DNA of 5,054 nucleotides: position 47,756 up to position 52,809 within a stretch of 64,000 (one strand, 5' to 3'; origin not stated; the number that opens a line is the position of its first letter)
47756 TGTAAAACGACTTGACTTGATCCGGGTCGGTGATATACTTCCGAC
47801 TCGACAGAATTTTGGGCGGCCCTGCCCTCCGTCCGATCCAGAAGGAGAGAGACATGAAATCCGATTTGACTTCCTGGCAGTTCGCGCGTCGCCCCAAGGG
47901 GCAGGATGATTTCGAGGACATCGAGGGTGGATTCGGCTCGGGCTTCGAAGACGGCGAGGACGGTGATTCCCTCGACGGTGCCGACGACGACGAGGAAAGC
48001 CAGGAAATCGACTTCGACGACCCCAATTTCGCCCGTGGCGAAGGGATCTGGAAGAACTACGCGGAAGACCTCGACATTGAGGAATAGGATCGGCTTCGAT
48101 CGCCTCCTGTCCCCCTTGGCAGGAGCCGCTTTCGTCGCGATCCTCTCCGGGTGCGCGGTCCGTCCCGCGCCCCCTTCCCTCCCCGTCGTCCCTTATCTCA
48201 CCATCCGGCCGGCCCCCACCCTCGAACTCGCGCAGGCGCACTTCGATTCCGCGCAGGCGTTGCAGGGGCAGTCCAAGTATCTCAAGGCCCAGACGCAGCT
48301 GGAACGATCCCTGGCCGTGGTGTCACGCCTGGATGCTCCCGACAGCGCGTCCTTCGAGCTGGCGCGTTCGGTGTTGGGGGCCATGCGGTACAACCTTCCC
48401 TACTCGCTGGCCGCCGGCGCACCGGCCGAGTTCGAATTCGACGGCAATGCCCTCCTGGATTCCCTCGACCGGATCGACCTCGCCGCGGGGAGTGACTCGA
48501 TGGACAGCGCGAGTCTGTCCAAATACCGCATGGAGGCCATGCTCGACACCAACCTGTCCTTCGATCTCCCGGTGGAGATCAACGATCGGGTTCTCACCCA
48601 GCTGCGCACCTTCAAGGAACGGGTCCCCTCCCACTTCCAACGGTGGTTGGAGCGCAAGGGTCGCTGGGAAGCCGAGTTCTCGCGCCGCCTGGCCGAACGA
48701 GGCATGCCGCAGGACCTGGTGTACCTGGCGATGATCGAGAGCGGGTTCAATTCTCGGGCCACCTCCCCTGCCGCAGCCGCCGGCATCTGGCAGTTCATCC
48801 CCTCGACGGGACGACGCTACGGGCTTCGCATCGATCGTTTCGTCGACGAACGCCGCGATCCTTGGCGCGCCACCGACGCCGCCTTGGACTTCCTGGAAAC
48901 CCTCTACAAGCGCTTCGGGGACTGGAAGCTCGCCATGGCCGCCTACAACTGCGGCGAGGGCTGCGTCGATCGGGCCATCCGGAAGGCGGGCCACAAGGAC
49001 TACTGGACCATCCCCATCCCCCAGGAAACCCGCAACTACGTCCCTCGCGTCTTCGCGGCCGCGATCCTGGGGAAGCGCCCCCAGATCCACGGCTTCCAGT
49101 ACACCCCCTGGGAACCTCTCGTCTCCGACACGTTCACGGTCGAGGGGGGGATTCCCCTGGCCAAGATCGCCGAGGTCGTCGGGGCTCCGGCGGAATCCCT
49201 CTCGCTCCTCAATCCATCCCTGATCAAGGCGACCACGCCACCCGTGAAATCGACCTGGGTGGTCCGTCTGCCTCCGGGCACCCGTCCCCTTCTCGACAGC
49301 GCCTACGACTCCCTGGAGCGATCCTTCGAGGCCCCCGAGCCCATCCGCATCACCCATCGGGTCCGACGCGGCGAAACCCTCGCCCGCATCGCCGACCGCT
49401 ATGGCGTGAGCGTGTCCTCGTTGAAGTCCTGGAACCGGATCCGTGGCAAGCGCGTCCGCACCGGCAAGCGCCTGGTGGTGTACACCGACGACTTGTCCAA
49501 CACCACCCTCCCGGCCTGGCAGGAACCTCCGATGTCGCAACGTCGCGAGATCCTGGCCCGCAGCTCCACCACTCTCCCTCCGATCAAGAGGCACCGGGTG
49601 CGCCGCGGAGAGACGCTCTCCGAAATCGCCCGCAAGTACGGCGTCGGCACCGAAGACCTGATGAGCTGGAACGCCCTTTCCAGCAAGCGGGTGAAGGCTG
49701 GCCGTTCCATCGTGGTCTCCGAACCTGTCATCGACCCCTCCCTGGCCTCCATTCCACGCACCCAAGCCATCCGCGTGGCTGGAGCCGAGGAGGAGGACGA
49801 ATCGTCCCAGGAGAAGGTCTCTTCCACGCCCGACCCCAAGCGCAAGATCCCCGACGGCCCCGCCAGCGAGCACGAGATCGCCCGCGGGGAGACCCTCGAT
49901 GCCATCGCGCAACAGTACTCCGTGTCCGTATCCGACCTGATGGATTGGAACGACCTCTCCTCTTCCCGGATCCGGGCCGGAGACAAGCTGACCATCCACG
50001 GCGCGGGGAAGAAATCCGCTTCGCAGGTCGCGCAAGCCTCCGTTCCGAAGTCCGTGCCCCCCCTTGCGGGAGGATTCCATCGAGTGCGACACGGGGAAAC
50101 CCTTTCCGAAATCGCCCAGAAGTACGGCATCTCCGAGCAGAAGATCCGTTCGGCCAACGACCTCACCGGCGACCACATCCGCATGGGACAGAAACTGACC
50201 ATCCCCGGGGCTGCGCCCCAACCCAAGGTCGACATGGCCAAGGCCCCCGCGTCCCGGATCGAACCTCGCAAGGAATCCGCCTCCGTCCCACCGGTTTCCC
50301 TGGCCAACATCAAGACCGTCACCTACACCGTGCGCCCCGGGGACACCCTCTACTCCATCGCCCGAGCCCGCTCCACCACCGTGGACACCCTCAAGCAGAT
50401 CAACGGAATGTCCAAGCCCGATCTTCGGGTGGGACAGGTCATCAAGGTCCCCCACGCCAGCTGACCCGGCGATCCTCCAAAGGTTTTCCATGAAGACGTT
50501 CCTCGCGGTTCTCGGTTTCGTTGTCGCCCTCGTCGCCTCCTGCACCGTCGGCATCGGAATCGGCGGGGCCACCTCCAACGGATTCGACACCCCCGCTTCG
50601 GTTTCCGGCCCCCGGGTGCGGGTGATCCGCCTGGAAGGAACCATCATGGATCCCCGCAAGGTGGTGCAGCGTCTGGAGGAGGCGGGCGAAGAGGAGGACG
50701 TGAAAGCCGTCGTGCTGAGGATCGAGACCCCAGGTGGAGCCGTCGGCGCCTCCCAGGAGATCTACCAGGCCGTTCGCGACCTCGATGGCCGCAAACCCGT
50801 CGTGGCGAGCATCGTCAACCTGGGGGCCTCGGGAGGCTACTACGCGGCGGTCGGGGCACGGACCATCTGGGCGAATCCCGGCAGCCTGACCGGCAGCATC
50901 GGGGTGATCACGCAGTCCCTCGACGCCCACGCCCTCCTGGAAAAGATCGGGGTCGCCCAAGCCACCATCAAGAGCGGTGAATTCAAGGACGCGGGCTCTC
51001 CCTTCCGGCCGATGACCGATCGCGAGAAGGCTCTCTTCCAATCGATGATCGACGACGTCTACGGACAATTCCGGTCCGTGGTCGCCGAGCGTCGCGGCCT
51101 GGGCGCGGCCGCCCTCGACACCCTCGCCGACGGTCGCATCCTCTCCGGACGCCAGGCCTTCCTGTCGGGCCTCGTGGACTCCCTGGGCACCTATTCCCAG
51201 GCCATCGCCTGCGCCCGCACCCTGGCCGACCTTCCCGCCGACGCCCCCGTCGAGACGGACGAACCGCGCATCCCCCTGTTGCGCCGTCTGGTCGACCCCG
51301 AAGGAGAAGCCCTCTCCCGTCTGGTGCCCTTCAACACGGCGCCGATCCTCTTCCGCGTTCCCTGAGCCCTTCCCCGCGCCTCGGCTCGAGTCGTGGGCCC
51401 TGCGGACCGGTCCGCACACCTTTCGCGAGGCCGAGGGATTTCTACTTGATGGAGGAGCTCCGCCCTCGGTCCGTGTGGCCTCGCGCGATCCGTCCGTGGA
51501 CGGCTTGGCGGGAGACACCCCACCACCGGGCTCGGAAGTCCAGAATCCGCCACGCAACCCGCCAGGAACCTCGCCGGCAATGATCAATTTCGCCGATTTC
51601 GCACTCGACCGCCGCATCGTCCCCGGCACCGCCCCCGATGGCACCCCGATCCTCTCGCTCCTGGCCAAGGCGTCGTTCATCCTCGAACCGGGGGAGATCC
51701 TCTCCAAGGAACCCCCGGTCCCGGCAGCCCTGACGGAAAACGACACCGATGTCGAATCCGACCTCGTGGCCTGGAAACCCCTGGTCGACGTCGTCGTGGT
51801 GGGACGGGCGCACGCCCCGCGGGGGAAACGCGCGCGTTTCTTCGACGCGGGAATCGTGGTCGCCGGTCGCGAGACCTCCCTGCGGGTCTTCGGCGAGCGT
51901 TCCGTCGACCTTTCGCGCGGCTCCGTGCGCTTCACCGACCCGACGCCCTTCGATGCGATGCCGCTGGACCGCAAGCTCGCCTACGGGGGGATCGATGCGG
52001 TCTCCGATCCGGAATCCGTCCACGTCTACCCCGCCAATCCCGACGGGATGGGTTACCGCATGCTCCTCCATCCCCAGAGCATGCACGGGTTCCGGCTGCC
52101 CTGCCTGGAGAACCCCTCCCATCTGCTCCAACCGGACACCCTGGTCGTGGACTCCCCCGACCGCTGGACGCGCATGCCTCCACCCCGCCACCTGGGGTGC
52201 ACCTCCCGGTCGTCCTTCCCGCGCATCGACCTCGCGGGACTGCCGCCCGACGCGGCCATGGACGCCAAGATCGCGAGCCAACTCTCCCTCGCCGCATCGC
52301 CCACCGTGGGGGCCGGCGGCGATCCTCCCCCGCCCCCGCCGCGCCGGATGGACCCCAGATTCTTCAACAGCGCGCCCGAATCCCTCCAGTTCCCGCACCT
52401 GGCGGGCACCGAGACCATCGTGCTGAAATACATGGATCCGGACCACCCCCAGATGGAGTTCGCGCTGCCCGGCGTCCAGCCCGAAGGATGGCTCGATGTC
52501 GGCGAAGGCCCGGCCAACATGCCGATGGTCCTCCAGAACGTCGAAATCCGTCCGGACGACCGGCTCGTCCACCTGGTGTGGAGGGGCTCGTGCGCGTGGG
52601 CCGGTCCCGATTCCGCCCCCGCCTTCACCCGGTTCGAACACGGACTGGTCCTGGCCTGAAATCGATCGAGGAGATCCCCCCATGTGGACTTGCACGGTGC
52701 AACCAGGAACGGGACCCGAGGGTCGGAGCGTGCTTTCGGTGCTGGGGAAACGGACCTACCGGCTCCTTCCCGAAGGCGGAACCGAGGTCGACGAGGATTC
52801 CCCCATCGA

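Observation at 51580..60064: Contractile-injection cargo-like module: two tandem DUF2169 genes, pentapeptide-repeat lipoprotein, 995-aa metallophosphoesterase and a PAAR protein, with no sheath/tube/baseplate genes in view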

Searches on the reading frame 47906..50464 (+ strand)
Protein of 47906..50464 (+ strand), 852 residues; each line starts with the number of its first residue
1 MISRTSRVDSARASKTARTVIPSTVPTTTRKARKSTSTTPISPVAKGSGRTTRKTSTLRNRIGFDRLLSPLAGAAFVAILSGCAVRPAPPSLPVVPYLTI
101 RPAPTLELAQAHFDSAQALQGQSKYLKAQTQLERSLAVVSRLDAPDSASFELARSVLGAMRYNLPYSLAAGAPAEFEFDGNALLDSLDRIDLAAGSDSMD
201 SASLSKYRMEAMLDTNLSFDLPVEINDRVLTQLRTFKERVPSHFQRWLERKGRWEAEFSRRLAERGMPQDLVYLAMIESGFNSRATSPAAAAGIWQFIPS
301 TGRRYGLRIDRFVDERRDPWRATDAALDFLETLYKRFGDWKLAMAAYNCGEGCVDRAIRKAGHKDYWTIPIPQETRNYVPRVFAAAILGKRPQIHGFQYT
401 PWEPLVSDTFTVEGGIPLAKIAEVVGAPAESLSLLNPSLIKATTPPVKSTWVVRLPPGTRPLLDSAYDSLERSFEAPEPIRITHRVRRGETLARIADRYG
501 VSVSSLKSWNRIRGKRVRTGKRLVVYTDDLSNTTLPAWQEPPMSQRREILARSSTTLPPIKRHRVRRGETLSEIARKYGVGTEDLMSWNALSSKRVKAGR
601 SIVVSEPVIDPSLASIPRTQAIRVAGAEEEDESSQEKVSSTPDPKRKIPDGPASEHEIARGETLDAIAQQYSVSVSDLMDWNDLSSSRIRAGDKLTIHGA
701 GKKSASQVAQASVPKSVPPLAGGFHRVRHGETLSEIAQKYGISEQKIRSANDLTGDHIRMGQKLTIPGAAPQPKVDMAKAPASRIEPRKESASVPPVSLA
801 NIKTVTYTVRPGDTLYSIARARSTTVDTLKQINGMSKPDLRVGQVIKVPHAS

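Call 7: search_protein_families(library=pfam, proteins=[window:47906-50464:+], max_evalue=0.01)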
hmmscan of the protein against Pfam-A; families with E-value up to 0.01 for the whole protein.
window:47906-50464:+ (852 aa): 21 families
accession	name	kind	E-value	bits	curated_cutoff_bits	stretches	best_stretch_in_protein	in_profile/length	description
PF01476.26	LysM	-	2.7e-74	245.3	20.9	5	807-849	1-43/43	LysM domain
PF01464.25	SLT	-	4.5e-29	100.8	21.3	1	264-368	10-115/117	Transglycosylase SLT domain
PF23473.1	LysM3_LYK4_5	-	1.6e-17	63.7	29.3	1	727-758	7-38/48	LYK4/5 LysM3 domain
PF23577.1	LysM_RLK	-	7.1e-14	52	27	0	727-751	5-29/44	LysM domain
PF13518.12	HTH_28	-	1.1e-09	38.7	25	0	727-749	9-31/52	Helix-turn-helix domain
PF04545.22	Sigma70_r4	-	3.8e-09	36.4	24.1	0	729-749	19-39/50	Sigma-70, region 4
PF11268.13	DUF3071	-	1.6e-07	32.1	26.9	0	693-748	32-86/168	Protein of unknown function (DUF3071)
PF23446.1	LysM1_NFP_LYK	-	6.9e-07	30.5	36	0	732-767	17-54/60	NFP/LYK LysM1 domain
PF23472.1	LysM2_CERK1_LYK3_4_5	-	3.6e-06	27.2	27.4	0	805-849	6-54/56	LYK3/4/5 LysM2 domain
PF22310.2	NMB0315_dom_I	-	9.3e-06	26.4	27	0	726-752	7-33/83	NMB0315-like, domain I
PF04225.17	LysM_OapA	-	2.5e-05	24.8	22.3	0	806-848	4-51/85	Opacity-associated protein A LysM-like domain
PF13384.12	HTH_23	-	2.6e-05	24.3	24.6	0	485-509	13-37/50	Homeodomain-like domain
PF13542.12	HTH_Tnp_ISL3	-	6.7e-05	22.7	27.4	0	725-748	22-44/51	Helix-turn-helix domain of transposase family ISL3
PF00570.28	HRDC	-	0.00014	22.2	23.8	0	807-840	24-57/68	HRDC domain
PF16365.12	EutK_C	-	0.00016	22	27.5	0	727-749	11-33/52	Ethanolamine utilization protein EutK C-terminus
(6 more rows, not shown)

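Call 90: search_protein_families(library=ncbifam, proteins=[window:47906-50464:+], max_evalue=0.001)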
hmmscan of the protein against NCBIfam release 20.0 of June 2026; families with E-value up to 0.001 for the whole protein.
window:47906-50464:+ (852 aa): 19 families
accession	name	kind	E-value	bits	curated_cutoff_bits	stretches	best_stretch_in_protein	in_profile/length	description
NF008050.0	PRK10783.1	equivalog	2.9e-88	296.2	508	5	226-529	77-391/457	murein transglycosylase D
NF004974.0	PRK06347.1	equivalog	1e-35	123.8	701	2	484-766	333-591/592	1,4-beta-N-acetylmuramoylhydrolase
NF010495.0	PRK13914.1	equivalog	4.5e-33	114.9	647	3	647-707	193-253/481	invasion associated endopeptidase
NF041208.1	celldiv_DipM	equivalog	6.2e-30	104.7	740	3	805-851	184-230/419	cell division endopeptidase DipM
NF042931.1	SAG1386_EF1546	equivalog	5.1e-28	98.1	80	1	798-848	103-157/158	SAG1386/EF1546 family surface-associated protein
NF010723.1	PRK14125.1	equivalog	1.8e-23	82.3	60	1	726-767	36-85/87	cell division suppressor protein YneA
NF047755.1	LIC_10271_M23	exception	3.9e-21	75.7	180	0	652-711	23-83/207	LIC_10271 family cell wall hydrolase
NF040883.1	amid_act_ActS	equivalog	5e-21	75.1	375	1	804-849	33-79/242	amidase activator ActS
TIGR02899.1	spore_safA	subfamily_domain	1.1e-20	73.3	67.85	0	727-767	1-43/44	SafA/ExsA family spore coat assembly protein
NF050804.1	CellDivDipMCaul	equivalog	3e-19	69.3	900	2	650-767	305-404/634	cell division endopeptidase DipM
TIGR02907.1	spore_VI_D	equivalog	7.3e-19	68.5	169.85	0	659-695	305-341/344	stage VI sporulation protein D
NF052398.1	Agg_Promo_Fact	equivalog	5.9e-14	52.7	170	0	726-777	32-84/202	aggregation-promoting factor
NF047373.1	BB0259_flg_lyt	exception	8.2e-11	41.4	234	1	254-387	548-686/705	flagellar assembly lytic transglycosylase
NF008399.0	PRK11198.1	equivalog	3.1e-09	37.4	134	0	721-768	94-147/149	peptidoglycan-binding protein LysM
NF008631.0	PRK11619.1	equivalog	7.5e-08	31.2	536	1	254-385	479-620/644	murein transglycosylase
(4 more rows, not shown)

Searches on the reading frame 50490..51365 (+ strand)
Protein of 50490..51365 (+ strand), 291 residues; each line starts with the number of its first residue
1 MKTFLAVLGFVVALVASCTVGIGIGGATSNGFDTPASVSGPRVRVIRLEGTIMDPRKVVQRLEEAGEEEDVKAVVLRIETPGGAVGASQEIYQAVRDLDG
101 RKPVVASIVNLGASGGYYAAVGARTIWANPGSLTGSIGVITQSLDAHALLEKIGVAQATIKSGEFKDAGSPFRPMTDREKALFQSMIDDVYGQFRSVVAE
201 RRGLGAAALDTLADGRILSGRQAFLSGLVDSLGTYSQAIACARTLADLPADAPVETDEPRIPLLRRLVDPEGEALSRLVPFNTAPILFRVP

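Call 7: search_protein_families(library=pfam, proteins=[window:50490-51365:+], max_evalue=0.01)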
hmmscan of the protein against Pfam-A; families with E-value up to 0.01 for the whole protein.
window:50490-51365:+ (291 aa): 3 families
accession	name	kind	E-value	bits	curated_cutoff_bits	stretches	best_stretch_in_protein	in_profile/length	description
PF01343.23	Peptidase_S49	-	6.5e-49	166.3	24.9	1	98-248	3-153/154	Peptidase family S49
PF25145.1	NfeD1b_N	-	4.9e-10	39.7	40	1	46-143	5-101/189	NfeD1b, N-terminal domain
PF00574.28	CLP_protease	-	0.0027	18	20.2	1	46-118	19-91/182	Clp protease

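Call 90: search_protein_families(library=ncbifam, proteins=[window:50490-51365:+], max_evalue=0.001)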
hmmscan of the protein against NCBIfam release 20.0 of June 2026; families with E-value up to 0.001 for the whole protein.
window:50490-51365:+ (291 aa): 5 families
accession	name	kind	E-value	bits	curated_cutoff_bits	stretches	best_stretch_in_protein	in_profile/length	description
TIGR00706.1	SppA_dom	equivalog_domain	2.2e-66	223.5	155.45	1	45-245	4-206/208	signal peptide peptidase SppA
TIGR00705.1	SppA_67K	equivalog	1.3e-49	169.1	311.45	1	40-251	310-530/590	signal peptide peptidase SppA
NF008195.0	PRK10949.1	equivalog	1.6e-30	105.9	746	1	58-249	352-543/618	signal peptide peptidase SppA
NF008745.0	PRK11778.1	equivalog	1.9e-21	76.6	259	1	72-240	131-298/345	protease SohB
NF045542.1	Clp_rel_HeadMat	equivalog_domain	0.00018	21.5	120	1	54-128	19-89/165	head maturation protease, ClpP-related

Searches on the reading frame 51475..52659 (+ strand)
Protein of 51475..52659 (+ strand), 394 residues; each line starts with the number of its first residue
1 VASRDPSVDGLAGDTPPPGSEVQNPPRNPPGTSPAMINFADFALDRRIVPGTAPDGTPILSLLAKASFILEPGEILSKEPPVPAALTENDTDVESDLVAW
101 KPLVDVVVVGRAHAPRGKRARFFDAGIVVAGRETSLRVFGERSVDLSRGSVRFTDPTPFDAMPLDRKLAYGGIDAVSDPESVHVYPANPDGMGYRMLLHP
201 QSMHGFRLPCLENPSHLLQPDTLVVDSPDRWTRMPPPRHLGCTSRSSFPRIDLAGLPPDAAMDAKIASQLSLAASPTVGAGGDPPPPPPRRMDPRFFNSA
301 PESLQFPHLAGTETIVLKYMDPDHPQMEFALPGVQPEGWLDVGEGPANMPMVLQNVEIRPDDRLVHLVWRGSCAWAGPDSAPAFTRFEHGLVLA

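Call 7: search_protein_families(library=pfam, proteins=[window:51475-52659:+], max_evalue=0.01)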
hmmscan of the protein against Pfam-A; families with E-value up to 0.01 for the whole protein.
window:51475-52659:+ (394 aa): 1 family
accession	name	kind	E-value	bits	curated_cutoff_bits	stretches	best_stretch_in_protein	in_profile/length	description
PF09937.14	DUF2169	-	1.8e-53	182.2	25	1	56-370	2-294/294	Uncharacterized protein conserved in bacteria (DUF2169)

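Call 46: search_protein_families(library=ncbifam, proteins=[window:51580-52659:+], max_evalue=0.01)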
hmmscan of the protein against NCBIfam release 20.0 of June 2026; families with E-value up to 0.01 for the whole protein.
window:51580-52659:+ (359 aa): 0 families

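Call 83: search_solved_structures(query=window:51580-52656:+, max_evalue=0.01)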
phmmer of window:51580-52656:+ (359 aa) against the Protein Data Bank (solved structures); distinct sequences matched with E-value up to 0.01: 0.
